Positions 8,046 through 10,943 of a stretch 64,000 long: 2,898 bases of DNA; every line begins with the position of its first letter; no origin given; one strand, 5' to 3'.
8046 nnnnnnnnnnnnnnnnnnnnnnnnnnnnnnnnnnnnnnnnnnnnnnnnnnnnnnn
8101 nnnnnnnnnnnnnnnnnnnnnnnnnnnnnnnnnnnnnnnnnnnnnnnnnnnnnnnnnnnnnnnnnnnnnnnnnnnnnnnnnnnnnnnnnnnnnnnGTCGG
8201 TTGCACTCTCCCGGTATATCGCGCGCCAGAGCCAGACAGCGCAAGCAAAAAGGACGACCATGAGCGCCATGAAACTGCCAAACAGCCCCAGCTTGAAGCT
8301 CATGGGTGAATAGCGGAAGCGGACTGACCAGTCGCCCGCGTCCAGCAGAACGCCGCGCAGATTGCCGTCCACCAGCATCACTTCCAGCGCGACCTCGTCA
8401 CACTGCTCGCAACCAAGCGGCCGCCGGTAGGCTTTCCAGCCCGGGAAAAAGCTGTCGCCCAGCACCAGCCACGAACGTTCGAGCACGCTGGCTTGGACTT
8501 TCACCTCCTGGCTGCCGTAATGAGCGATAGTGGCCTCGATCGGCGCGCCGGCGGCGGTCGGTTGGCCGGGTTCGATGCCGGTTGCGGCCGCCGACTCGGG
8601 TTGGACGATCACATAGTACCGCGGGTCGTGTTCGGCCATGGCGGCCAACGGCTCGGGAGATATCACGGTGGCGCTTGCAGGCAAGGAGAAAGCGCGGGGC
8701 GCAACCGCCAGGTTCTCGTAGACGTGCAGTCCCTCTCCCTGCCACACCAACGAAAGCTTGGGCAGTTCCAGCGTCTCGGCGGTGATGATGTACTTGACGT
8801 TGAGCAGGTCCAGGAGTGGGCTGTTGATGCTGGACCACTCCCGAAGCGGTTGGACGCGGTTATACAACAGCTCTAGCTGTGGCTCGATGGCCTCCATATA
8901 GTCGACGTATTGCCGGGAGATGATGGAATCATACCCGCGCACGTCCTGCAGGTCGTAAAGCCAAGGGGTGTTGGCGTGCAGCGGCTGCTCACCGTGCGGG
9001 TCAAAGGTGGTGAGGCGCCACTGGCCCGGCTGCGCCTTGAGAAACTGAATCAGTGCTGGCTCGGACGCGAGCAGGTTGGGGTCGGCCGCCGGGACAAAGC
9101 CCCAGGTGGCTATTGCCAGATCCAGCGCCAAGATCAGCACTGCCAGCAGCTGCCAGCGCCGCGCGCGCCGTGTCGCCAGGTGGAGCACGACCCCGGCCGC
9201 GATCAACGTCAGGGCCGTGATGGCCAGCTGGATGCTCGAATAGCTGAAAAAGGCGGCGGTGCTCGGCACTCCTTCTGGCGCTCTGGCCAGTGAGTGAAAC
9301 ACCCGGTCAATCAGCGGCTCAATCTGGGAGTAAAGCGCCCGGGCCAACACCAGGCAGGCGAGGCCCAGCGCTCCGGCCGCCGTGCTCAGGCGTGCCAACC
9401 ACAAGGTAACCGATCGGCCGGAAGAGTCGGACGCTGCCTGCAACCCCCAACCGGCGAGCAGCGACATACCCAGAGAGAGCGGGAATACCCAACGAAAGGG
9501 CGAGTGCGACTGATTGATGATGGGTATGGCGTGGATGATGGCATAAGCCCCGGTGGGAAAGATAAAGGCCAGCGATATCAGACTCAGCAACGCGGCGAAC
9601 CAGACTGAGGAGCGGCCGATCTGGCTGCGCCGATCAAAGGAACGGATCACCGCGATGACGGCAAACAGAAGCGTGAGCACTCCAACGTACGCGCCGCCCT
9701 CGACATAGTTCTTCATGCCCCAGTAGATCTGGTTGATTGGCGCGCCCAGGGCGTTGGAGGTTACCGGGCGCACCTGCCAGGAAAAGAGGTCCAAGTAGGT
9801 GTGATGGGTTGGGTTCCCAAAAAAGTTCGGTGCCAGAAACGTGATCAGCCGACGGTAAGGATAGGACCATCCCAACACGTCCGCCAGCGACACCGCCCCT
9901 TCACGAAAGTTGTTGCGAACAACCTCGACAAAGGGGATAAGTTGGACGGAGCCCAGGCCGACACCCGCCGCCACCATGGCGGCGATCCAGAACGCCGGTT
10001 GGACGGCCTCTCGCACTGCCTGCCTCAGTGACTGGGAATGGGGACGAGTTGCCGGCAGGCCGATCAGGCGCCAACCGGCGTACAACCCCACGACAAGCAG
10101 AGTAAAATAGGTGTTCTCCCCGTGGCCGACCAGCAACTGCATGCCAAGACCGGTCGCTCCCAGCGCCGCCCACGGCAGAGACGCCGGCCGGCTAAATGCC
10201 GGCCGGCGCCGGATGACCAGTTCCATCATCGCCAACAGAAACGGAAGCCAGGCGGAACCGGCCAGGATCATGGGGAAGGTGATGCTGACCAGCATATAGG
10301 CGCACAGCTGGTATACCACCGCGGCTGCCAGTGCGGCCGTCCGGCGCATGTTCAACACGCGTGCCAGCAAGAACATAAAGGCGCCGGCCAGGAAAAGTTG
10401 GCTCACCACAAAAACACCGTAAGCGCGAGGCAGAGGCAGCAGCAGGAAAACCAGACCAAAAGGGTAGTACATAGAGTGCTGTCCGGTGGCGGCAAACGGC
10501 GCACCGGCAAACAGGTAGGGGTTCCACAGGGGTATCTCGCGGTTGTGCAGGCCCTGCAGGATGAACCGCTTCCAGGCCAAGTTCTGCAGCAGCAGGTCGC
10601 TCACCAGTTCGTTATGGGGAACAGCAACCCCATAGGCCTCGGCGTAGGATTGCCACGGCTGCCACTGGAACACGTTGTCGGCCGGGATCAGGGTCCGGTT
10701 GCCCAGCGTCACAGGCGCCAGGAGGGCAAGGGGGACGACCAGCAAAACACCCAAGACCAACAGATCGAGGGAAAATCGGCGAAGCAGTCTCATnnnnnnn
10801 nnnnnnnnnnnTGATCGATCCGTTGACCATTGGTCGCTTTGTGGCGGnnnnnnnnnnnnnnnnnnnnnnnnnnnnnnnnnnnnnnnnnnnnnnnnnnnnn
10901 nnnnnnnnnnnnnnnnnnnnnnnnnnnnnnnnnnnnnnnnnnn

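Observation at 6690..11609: Two-gene extracytoplasmic glycosylation module with the flippase fused to the YfhO-type transferase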

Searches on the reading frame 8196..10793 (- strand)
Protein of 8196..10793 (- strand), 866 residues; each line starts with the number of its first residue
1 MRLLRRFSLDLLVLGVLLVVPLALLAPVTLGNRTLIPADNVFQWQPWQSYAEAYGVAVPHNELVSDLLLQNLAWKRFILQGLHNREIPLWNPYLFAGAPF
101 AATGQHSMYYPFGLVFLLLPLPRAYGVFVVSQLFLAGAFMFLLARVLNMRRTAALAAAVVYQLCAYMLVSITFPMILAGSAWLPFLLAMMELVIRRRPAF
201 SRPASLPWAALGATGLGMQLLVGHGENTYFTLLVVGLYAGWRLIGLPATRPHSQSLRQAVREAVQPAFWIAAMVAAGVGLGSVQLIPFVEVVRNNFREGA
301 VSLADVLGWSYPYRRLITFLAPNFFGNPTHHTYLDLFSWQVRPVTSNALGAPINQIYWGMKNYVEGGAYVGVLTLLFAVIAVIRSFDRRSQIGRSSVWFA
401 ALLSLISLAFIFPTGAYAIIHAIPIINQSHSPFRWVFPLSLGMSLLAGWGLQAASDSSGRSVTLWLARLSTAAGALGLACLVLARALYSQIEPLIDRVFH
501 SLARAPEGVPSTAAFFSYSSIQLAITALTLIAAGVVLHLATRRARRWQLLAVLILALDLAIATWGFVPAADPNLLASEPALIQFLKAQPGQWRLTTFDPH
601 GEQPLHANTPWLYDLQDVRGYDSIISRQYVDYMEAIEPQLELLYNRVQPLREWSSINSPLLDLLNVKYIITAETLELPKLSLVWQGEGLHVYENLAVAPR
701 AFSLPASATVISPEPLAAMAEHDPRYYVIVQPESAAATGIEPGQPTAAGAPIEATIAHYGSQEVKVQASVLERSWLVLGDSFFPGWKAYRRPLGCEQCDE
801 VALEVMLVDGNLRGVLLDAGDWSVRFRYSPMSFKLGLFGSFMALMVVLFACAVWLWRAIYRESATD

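Call 11: find_related_loci(query=A1, collection=genome_contigs, flank=8000)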
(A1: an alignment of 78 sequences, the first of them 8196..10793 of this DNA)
Query A1 (866 aa) in genome_contigs; peptide patterns used: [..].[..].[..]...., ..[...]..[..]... (x = any residue, [..] = any of these).
600 stretches matched a pattern (row limit reached: there are more); 550 encode a relative of the query (tblastn E <= 1e-3); the best 80 are kept; 80 distinct loci.
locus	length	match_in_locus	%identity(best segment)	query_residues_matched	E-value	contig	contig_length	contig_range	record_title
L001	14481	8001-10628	63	1-866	0e+0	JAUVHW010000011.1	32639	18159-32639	MAG: Ardenticatenales bacterium isolate CSMAG_412 CSMAG_412_k141_2041164_length_32639_cov_11.9437, whole genome shotgun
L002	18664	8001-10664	61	4-866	0e+0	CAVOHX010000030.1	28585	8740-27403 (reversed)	MAG: uncultured Chloroflexia bacterium isolate MFD09964.bin.3.278 genome assembly, contig: contig_82520, whole genome sh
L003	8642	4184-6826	61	1-866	0e+0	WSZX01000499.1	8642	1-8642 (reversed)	MAG: Ardenticatenales bacterium isolate GLR113 c_000000691165, whole genome shotgun sequence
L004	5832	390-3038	54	5-866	0e+0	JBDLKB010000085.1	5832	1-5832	MAG: Chloroflexota bacterium isolate MAG121 MAG121_85, whole genome shotgun sequence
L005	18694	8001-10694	51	1-861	0e+0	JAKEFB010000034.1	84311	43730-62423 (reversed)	MAG: Chloroflexota bacterium isolate PMV_2.24 PMV_2.24.k101_291211, whole genome shotgun sequence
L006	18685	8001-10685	49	10-864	0e+0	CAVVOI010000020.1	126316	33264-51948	MAG: uncultured Chloroflexia bacterium isolate MFD09779.bin.1.333 genome assembly, contig: contig_94052, whole genome sh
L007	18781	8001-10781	49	1-861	0e+0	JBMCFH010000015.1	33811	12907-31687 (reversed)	MAG: Chloroflexota bacterium isolate C5M10_3 NODE_321_length_33811_cov_19.969457, whole genome shotgun sequence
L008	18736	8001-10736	46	1-861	0e+0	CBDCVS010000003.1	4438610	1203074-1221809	MAG: Candidatus Promineifilaceae bacterium isolate 0f3264e9-d07a-4064-bd01-bd2e928dc920 genome assembly, contig: contig_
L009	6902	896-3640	50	1-861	0e+0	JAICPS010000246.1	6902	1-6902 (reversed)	MAG: Anaerolineae bacterium isolate TY_FP_2_bin.36 k141_2505918_length_6902_cov_9.9707, whole genome shotgun sequence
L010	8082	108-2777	48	28-866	0e+0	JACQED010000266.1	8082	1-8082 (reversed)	MAG: Chloroflexi bacterium isolate NC_groundwater_1012_Pr1_S-0.65um_63_12 Montesol18_Sp65_coassembly_scaffold_592478, wh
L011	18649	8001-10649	51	1-861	0e+0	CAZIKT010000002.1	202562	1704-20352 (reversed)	MAG TPA_asm: uncultured Ardenticatenaceae bacterium isolate SRP329715_co1_364 genome assembly, contig: NODE_40_length_20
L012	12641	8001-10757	50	1-861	0e+0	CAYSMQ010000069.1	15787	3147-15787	MAG TPA_asm: uncultured Ardenticatenaceae bacterium isolate SRP304980_co1_287 genome assembly, contig: NODE_2026_length_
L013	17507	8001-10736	47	1-861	0e+0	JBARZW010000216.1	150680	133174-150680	MAG: Candidatus Promineifilaceae bacterium isolate MFD12960_ilm_asm_bin17 k127_206230, whole genome shotgun sequence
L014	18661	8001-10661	51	1-864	0e+0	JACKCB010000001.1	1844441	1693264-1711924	MAG: Ardenticatenaceae bacterium isolate HK-STAS-CHLO-36 HK-STAS-CHLO-36_1, whole genome shotgun sequence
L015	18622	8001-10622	48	28-861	0e+0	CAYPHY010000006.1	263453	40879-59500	MAG TPA_asm: uncultured Ardenticatenaceae bacterium isolate binchicken_co59_761 genome assembly, contig: NODE_12_length_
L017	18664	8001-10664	47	1-865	0e+0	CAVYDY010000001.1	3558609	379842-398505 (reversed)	MAG: uncultured Chloroflexia bacterium isolate MFD03804.bin.2.16 genome assembly, contig: contig_1187, whole genome shot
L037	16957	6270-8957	46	26-864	0e+0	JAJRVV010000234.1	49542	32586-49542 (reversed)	MAG: Chloroflexota bacterium isolate Dive96_bin10.74 k141_5105131, whole genome shotgun sequence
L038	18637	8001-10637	46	26-864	0e+0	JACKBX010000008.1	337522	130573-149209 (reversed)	MAG: Ardenticatenaceae bacterium isolate HK-STAS-CHLO-32 HK-STAS-CHLO-32_8, whole genome shotgun sequence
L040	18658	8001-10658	48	1-861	0e+0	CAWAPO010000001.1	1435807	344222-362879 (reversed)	MAG: uncultured Chloroflexia bacterium isolate MFD03804.bin.2.126 genome assembly, contig: contig_12400, whole genome sh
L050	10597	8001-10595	46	1-818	0e+0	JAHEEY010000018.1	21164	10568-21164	MAG: Chloroflexota bacterium isolate Ww301 NODE_4519_length_21164_cov_5.920401, whole genome shotgun sequence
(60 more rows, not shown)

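Call 14: search_solved_structures(query=A1, max_evalue=1)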
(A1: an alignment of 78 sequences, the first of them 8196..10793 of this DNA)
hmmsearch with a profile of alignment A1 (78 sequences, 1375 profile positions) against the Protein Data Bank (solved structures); distinct sequences matched with E-value up to 1: 1.
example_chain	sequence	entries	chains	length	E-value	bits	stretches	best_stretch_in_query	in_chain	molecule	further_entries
7eyd_A2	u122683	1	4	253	0.66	10.8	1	608-670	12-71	Phycobilisome rod-core linker polypeptide CpcG4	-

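Call 24: search_protein_families(library=pfam, proteins=[L050:7157-7807:+, L037:5235-6101:+, L038:4765-6120:-, L017:12150-14168:+, L013:14439-14915:-, L005:15116-15868:+, L040:14258-16825:+], max_evalue=0.01)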
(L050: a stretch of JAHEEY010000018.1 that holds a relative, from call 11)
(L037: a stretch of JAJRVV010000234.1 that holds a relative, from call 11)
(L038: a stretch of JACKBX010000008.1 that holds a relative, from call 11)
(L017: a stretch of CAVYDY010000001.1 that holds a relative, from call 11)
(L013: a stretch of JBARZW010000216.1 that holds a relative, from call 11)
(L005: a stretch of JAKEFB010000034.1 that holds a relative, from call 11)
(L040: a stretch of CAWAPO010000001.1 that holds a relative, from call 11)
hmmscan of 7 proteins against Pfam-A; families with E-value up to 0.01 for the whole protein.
L050:7157-7807:+ (216 aa): 2 families
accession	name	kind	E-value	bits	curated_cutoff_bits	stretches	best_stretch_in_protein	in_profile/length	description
PF02830.23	V4R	-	1.7e-09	38.1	31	1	155-211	5-61/62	V4R domain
PF18546.6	MetOD1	-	0.00023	21.7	23.8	1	127-210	61-141/142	Methanogen output domain 1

L037:5235-6101:+ (288 aa): 3 families
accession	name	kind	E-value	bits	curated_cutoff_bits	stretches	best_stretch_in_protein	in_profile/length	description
PF00072.30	Response_reg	-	5.2e-30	104.3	30.2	1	10-121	1-110/111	Response regulator receiver domain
PF23198.2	PDE8A_N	-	1.5e-06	28.7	29.6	1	10-96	13-100/147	PDE8A-like, N-terminal domain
PF00990.26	GGDEF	-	0.00081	19.6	23.8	1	136-225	5-98/161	Diguanylate cyclase, GGDEF domain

L038:4765-6120:- (451 aa): 3 families
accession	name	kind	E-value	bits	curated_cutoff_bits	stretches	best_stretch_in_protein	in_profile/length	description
PF00232.24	Glyco_hydro_1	-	1.5e-81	274.6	22.6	1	15-427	4-452/453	Glycosyl hydrolase family 1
PF00150.24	Cellulase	-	3.6e-06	27.1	23.5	1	57-136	12-93/272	Cellulase (glycosyl hydrolase family 5)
PF02449.21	Glyco_hydro_42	-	0.00054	19.8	21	1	64-135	10-79/376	Beta-galactosidase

L017:12150-14168:+ (672 aa): 1 family
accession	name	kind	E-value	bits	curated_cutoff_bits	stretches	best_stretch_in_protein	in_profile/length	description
PF13231.12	PMT_2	-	7.3e-11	43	26.1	1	82-236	6-151/160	Dolichyl-phosphate-mannose-protein mannosyltransferase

L013:14439-14915:- (158 aa): 2 families
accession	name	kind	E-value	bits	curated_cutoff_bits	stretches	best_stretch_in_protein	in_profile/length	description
PF03449.20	GreA_GreB_N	-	1.6e-27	95.9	24.5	1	7-77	1-71/71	Transcription elongation factor, N-terminal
PF01272.25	GreA_GreB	-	1.1e-25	89.9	26.9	1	83-157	2-75/77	Transcription elongation factor, GreA/GreB, C-term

L005:15116-15868:+ (250 aa): 1 family
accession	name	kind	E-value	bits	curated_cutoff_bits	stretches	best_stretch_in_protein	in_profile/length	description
PF02517.21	Rce1-like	-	2.6e-06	28.1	22.4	1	114-204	8-91/93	Type II CAAX prenyl endopeptidase Rce1-like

L040:14258-16825:+ (855 aa): 4 families
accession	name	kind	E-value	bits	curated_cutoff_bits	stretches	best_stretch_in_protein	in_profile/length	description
PF00497.25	SBP_bac_3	-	7.4e-34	116.8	26.4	1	65-287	2-131/132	Bacterial extracellular solute-binding proteins, family 3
PF16158.11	N_BRCA1_IG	-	2.1e-20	73.7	28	1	340-435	7-108/108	Ig-like domain from next to BRCA1 gene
PF03724.22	META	-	7.3e-17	61.8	24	1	738-849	3-107/109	META domain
PF10613.14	Lig_chan-Glu_bd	-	0.00055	20.5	30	1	109-146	66-103/115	Ligated ion channel L-glutamate- and glycine-binding site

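Call 25: predict_structure(alignment_id=A1)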
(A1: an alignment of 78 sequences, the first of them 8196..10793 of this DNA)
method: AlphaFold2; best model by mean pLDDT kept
length: 866 residues; sequences in the alignment: 78
mean_pLDDT: 93.4   pTM: 0.93
mean pLDDT of the five models: 93.4, 92.9, 91.4, 91.1, 89.7
residues with pLDDT >= 90: 699; 70-90: 157; 50-70: 10; < 50: 0
segments of 3 or more residues with pLDDT < 50: none
pLDDT, mean of each block of 10 residues (from residue 1): 85 97 95 92 92 88 74 93 93 89 89 95 95 98 98 98 95 93 98 93 91 98 92 97 90 88 94 98 95 84 86 91 90 96 96 86 83 98 92 94 96 89 79 92 98 93 97 98 97 96 91 97 97 98 96 97 88 94 96 96 90 92 90 95 87 96 98 96 97 97 98 96 97 94 93 96 96 97 96 94 97 98 97 96 98 90 67
secondary structure, 60 per line:
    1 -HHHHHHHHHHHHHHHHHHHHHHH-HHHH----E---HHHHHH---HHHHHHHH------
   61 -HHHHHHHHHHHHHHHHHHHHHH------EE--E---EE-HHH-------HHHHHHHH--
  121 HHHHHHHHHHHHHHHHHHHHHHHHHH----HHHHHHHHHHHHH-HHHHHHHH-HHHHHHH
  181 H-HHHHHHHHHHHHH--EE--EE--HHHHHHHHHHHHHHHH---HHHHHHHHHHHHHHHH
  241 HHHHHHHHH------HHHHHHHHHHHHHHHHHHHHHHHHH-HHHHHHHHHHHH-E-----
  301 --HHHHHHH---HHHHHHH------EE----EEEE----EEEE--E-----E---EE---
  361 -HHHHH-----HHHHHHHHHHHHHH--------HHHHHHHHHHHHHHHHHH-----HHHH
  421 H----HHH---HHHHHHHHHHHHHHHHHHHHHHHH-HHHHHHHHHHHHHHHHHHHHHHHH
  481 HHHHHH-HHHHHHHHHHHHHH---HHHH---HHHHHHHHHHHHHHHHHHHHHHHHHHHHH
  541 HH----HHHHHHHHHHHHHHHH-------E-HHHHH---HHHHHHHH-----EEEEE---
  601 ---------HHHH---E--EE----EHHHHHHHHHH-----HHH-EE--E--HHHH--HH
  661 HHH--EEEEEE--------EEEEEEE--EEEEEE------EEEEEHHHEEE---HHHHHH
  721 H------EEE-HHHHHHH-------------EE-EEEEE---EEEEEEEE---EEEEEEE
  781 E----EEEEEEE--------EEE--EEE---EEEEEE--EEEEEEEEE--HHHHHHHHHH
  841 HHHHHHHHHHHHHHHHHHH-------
elements in order (helices of 4 or more, strands of 3 or more residues): H2-24 H26-29 H38-43 H47-54 H62-83 H111-118 H121-146 H151-163 H165-172 H174-181 H183-195 H206-221 H225-249 H256-280 H282-293 H303-309 H313-319 E332-335 E340-343 H362-366 H372-385 H394-411 H417-421 H432-455 H457-486 H488-501 H505-508 H512-542 H547-562 H572-576 H580-587 E593-597 H610-613 H627-636 H653-656 H659-663 E666-671 E680-686 E689-694 E701-705 E709-711 H715-721 E728-730 H732-738 E755-759 E763-770 E774-781 E786-792 E801-803 E806-808 E812-817 E820-828 H831-859

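Call 28: fold_search(model_id=the predicted structure, library=pdb)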
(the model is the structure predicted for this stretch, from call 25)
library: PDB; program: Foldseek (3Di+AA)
matches with E <= 10: 396; with E <= 0.001: 10
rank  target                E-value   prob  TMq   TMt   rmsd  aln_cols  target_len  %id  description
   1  6w98_A                3.1e-08  1.00  0.39  0.27  21.6       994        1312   12  Single-Particle Cryo-EM Structure of Arabinofuranosyltransferase AftD from Mycobacteria (released 2020-05-13)
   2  6wby                  7.1e-07  1.00  0.38  0.28  22.5       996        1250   11  Single-Particle Cryo-EM Structure of Arabinofuranosyltransferase AftD from Mycobacteria, Mutant R1389S Class 2 (released 2020-05-13)
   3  5f15                  4.3e-06  1.00  0.36  0.52  10.1       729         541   13  Crystal Structure of ArnT from Cupriavidus metallidurans bound to Undecaprenyl phosphate (released 2016-02-17)
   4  6wbx                  6.2e-06  1.00  0.34  0.25  22.9       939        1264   11  Single-Particle Cryo-EM Structure of Arabinofuranosyltransferase AftD from Mycobacteria, Mutant R1389S Class 1 (released 2020-05-13)
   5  5ezm                  6.9e-05  1.00  0.37  0.53  10.7       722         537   14  Crystal Structure of ArnT from Cupriavidus metallidurans in the apo state (released 2016-02-17)
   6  8b6l_I                1.1e-04  1.00  0.34  0.42  15.5       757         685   10  Subtomogram average of the human Sec61-TRAP-OSTA-translocon (released 2022-12-07)
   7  8age_A                1.3e-04  1.00  0.35  0.45  14.2       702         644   11  Structure of yeast oligosaccharylransferase complex with acceptor peptide bound (released 2022-12-07)
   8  3wak                  1.7e-04  1.00  0.29  0.30  18.3       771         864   12  Crystal structure of the Archaeoglobus fulgidus oligosaccharyltransferase (O29867_ARCFU) in the apo form (released 2013-10-30)
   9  6s7o_A                1.7e-04  1.00  0.34  0.42  15.9       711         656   10  Cryo-EM structure of human oligosaccharyltransferase complex OST-A (released 2019-12-18)
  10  8if8_C                6.3e-04  1.00  0.35  0.48  14.5       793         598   11  Arabinosyltransferase AftA (released 2023-05-31)
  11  9i5k_A                1.0e-02  1.00  0.25  0.39  12.2       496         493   14  Structure of the Chaetomium thermophilum Pmt4 homodimer (C2 symmetry) (released 2025-12-24)
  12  6p25_B                2.6e-02  1.00  0.17  0.21   9.8       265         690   14  Structure of S. cerevisiae protein O-mannosyltransferase Pmt1-Pmt2 complex bound to the sugar donor and a peptide acce (released 2019-07-10)
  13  6p25_A                3.8e-02  1.00  0.19  0.22   8.5       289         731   14  Structure of S. cerevisiae protein O-mannosyltransferase Pmt1-Pmt2 complex bound to the sugar donor and a peptide acce (released 2019-07-10)
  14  9i5l_A                5.5e-02  0.99  0.18  0.22  10.3       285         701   15  Structure of the Chaetomium thermophilum Pmt4 homodimer (C1 symmetry) (released 2025-12-24)
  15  5gpj_B                6.5e-02  0.12  0.09  0.10  28.7       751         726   10  Crystal Structure of Proton-Pumping Pyrophosphatase (released 2016-12-28)
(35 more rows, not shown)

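Call 47: search_protein_families(library=pfam, proteins=[window:8196-10793:-], max_evalue=1)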
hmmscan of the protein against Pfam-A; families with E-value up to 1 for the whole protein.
window:8196-10793:- (866 aa): 1 family
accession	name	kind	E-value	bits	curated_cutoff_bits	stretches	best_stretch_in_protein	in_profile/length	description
PF09586.16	YfhO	-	1.4e-09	37.4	28.5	2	357-705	266-595/835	Bacterial membrane protein YfhO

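Call 56: search_protein_representatives(protein=window:8196-10793:-)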
Query: 866 residues. Proteins with E-value up to 0.001 (for the whole library): 22960; up to 1e-10: 10524; up to 1e-30: 1267. The best 150 are listed.
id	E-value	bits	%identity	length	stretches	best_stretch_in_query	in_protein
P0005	0.0e+00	1199.1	64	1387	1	4-866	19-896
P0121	5.7e-244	828.5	50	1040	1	3-863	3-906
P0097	1.7e-228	777.3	49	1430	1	5-864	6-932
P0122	5.6e-226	769.0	48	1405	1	1-864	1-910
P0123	6.4e-222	755.6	46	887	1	2-866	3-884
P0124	9.8e-220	748.4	48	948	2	10-820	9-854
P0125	8.5e-214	728.7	48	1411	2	3-452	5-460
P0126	1.6e-210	717.9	47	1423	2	4-453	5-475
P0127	1.1e-205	701.9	48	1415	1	13-863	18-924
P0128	1.1e-205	701.8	45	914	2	5-453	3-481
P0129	5.2e-205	699.7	45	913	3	10-384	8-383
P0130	7.3e-195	666.1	43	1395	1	3-860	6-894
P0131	3.7e-192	657.1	45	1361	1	10-862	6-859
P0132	8.8e-190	649.3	44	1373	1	6-865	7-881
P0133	1.2e-188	645.5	49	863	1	4-733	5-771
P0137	1.0e-182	625.9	41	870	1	7-863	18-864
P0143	4.4e-173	594.0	39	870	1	11-859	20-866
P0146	2.9e-166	571.5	41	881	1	9-854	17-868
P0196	9.8e-111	387.8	36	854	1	5-851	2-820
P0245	7.7e-80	285.5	34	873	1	16-850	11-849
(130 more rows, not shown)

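Call 57: find_encoding_contigs(protein=P0137, flank=6000, max_places=3)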
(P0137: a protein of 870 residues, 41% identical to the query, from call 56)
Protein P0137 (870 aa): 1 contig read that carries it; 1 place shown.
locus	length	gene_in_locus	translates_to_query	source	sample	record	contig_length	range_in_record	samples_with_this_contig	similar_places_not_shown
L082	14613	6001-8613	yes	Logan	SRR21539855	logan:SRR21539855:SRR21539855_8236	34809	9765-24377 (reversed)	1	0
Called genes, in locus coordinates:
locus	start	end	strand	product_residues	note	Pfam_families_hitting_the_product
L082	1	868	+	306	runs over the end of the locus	PF00528:BPD_transp_1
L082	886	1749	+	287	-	PF00528:BPD_transp_1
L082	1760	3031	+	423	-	PF01208:URO-D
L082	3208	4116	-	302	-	PF05013:FGase (weak)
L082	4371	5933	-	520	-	PF13231:PMT_2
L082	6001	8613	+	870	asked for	PF09586:YfhO (faint)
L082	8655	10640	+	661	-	PF13181:TPR_8 (faint), PF04932:Wzy_C, PF13431:TPR_17 (faint), PF14559:TPR_19 (faint), PF00515:TPR_1 (faint), PF07719:TPR_2 (faint), PF13414:TPR_11 (faint), PF13432:TPR_16 (weak), +1 more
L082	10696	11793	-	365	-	PF13439:Glyco_transf_4, PF13579:Glyco_trans_4_4 (weak), PF00534:Glycos_transf_1, PF13692:Glyco_trans_1_4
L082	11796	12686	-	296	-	PF00535:Glycos_transf_2, PF13641:Glyco_tranf_2_3, PF13632:Glyco_trans_2_3 (weak)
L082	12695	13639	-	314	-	PF00535:Glycos_transf_2, PF13641:Glyco_tranf_2_3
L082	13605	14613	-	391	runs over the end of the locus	PF13579:Glyco_trans_4_4, PF13439:Glyco_transf_4, PF00534:Glycos_transf_1 (weak), PF13692:Glyco_trans_1_4, PF13524:Glyco_trans_1_2 (weak)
